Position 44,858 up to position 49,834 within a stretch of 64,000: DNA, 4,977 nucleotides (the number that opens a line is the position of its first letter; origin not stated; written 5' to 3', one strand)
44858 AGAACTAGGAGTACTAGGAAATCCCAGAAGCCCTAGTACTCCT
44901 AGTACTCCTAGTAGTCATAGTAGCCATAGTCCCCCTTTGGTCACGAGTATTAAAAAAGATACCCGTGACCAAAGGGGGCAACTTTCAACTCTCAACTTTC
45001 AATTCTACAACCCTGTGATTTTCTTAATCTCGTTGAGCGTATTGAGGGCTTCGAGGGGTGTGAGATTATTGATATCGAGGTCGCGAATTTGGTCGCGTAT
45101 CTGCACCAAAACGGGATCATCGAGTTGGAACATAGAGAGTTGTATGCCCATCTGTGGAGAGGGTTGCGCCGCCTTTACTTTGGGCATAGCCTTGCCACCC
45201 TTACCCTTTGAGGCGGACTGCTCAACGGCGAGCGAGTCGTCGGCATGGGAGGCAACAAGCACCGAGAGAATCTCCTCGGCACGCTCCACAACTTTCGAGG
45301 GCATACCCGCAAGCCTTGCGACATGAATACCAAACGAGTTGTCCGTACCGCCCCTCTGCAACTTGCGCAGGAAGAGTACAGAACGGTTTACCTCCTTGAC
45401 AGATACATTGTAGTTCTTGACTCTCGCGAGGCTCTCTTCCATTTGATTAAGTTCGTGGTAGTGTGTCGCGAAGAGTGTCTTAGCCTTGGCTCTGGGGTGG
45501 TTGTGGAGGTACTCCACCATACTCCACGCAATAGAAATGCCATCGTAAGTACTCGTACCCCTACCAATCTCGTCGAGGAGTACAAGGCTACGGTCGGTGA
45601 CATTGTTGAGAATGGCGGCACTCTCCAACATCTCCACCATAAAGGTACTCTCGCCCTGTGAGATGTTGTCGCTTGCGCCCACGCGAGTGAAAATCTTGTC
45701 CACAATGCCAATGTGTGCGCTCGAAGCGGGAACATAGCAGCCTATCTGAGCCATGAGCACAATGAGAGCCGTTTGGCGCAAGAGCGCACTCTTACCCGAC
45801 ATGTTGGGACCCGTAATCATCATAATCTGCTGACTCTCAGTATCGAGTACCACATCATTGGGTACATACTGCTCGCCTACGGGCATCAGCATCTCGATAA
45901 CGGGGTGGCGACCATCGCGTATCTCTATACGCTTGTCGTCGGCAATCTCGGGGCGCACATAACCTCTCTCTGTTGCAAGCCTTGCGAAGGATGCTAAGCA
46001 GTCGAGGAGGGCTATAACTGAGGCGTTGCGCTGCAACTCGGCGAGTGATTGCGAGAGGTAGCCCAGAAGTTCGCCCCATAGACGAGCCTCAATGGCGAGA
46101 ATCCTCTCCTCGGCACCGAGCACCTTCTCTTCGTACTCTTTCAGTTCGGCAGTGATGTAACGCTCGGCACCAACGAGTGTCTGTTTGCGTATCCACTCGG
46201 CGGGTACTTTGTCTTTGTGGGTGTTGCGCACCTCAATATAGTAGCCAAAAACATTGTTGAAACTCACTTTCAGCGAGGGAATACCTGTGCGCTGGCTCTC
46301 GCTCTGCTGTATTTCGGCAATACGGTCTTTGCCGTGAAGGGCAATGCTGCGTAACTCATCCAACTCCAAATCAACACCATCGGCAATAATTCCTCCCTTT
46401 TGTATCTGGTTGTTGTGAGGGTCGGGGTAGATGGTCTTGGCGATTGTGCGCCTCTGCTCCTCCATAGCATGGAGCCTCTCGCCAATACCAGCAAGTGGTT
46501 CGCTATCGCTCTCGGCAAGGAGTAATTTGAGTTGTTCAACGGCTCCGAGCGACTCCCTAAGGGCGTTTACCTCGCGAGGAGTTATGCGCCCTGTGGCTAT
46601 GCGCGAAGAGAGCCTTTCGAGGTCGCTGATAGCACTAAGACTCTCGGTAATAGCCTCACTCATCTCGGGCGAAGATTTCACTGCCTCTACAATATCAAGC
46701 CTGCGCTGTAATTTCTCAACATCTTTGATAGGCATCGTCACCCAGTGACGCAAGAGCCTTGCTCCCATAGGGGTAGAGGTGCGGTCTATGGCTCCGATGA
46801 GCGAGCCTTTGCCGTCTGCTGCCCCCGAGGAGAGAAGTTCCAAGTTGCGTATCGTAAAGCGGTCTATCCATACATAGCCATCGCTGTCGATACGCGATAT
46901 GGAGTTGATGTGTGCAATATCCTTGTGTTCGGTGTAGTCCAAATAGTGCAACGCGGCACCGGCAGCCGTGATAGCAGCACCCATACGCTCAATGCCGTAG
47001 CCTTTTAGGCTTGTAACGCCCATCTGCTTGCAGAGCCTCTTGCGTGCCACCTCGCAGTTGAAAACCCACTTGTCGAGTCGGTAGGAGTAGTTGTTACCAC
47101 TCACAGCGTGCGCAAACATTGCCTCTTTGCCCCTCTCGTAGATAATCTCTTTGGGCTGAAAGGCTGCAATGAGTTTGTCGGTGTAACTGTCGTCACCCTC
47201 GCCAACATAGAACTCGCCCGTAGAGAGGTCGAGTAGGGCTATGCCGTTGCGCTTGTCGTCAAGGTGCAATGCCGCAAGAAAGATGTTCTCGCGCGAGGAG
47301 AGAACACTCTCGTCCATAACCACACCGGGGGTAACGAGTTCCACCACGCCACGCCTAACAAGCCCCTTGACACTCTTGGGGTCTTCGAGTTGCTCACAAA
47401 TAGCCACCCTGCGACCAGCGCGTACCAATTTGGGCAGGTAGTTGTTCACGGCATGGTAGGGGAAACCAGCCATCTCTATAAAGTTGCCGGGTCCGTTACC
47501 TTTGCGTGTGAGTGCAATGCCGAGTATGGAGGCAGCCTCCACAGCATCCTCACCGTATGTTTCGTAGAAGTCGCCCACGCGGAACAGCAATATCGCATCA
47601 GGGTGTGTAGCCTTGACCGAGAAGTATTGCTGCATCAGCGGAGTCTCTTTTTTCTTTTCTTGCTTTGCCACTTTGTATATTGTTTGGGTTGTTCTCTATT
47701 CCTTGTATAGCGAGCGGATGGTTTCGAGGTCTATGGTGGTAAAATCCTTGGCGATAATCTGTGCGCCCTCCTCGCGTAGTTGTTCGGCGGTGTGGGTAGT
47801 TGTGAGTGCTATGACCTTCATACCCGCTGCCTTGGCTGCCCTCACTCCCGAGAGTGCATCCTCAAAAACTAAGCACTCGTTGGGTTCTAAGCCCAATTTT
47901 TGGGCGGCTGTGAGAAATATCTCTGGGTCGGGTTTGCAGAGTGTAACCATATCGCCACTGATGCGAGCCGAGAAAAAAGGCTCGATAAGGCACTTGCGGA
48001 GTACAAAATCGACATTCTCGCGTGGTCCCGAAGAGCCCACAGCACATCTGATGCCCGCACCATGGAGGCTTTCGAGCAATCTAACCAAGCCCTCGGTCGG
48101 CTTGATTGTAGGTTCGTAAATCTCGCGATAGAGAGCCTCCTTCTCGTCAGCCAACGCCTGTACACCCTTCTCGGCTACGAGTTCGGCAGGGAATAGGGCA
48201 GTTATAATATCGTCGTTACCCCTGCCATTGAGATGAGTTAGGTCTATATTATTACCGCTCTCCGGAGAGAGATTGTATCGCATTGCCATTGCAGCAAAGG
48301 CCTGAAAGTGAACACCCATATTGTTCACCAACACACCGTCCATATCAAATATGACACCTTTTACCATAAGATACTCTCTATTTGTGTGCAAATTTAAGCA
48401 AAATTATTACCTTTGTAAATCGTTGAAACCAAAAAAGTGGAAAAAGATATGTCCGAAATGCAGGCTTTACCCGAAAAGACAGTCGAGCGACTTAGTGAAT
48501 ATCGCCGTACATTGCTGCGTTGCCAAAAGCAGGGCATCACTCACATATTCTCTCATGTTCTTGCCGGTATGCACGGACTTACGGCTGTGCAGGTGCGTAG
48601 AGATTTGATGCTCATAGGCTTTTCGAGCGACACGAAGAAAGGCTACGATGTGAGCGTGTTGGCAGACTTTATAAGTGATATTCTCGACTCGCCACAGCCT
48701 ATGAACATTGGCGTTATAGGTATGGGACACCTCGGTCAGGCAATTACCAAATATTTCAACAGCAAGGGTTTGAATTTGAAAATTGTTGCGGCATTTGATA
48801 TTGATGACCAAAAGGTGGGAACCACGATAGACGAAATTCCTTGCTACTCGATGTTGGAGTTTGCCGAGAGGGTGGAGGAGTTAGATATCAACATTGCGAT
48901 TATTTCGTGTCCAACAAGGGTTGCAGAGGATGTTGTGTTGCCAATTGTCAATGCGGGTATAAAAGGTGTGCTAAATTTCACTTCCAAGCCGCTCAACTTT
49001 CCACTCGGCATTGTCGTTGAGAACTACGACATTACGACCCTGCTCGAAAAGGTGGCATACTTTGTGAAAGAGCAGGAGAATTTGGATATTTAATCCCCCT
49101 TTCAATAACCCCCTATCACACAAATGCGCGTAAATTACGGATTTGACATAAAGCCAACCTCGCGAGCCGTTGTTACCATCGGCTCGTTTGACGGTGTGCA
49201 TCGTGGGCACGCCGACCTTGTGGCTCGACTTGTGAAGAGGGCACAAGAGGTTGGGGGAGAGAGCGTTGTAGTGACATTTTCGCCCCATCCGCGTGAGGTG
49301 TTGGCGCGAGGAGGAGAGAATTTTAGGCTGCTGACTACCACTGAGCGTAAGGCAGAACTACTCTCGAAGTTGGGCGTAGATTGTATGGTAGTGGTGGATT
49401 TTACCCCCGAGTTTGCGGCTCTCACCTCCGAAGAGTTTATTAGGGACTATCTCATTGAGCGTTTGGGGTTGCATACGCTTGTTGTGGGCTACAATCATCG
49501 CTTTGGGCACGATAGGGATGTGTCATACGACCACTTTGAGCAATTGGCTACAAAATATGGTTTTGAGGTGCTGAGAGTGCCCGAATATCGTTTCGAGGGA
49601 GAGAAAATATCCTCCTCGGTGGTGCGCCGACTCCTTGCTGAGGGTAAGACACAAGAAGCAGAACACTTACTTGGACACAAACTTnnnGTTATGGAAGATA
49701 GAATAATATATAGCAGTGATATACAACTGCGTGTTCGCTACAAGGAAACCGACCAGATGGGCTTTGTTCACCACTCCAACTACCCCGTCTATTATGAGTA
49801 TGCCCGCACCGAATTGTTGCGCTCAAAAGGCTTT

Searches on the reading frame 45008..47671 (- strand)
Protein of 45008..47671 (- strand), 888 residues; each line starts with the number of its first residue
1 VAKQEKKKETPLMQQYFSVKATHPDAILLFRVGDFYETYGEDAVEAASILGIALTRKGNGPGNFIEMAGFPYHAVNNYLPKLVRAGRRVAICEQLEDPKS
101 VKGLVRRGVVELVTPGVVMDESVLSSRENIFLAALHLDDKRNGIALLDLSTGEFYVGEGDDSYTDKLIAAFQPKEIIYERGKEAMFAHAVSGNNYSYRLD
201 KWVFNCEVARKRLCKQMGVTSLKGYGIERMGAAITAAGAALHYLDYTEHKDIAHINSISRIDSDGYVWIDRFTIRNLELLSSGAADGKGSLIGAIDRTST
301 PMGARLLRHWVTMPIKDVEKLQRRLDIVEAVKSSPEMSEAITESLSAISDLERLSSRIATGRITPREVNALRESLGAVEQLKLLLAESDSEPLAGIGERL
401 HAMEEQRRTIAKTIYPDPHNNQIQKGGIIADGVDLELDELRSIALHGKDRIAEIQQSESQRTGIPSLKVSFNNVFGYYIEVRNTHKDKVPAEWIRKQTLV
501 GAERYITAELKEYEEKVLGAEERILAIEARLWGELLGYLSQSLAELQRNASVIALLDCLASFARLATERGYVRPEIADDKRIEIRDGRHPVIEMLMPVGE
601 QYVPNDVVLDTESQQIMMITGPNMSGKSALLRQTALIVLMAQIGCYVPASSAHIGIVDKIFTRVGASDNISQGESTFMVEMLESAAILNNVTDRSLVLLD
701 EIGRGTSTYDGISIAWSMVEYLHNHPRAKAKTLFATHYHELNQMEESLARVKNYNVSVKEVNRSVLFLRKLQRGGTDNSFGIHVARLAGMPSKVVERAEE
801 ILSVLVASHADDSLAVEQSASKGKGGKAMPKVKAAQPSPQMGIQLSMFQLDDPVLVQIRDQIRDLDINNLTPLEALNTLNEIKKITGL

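Call 43: search_protein_families(library=pfam, proteins=[window:45008-47671:-], max_evalue=0.001)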
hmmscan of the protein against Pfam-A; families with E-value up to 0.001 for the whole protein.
window:45008-47671:- (888 aa): 5 families
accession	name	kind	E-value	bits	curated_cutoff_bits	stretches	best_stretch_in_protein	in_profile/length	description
PF00488.27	MutS_V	-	5.7e-84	281.2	30.2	1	617-805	1-187/188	MutS domain V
PF05192.23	MutS_III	-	4.8e-45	154.7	34.1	1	273-563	2-194/194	MutS domain III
PF01624.25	MutS_I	-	9.4e-40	135.8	20.6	1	10-121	1-112/113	MutS domain I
PF05190.23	MutS_IV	-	9.8e-28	96.7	22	1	432-523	1-92/92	MutS family domain IV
PF05188.22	MutS_II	-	1.7e-18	67.7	25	1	131-255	2-132/133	MutS domain II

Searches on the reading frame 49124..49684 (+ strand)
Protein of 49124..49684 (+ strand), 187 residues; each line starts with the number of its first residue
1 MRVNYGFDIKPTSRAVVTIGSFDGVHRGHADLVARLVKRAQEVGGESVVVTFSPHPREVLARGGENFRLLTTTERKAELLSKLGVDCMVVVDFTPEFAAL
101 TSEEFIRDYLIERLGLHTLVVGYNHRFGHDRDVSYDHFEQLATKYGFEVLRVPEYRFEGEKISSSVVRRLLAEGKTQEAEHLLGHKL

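Call 43: search_protein_families(library=pfam, proteins=[window:49124-49684:+], max_evalue=0.001)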
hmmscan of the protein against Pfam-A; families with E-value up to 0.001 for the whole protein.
window:49124-49684:+ (187 aa): 2 families
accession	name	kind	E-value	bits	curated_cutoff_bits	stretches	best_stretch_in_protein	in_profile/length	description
PF06574.18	FAD_syn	-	1.2e-52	178.3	27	1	12-165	5-157/158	FAD synthetase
PF01467.32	CTP_transf_like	-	8.1e-06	26.5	21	1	17-169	1-132/133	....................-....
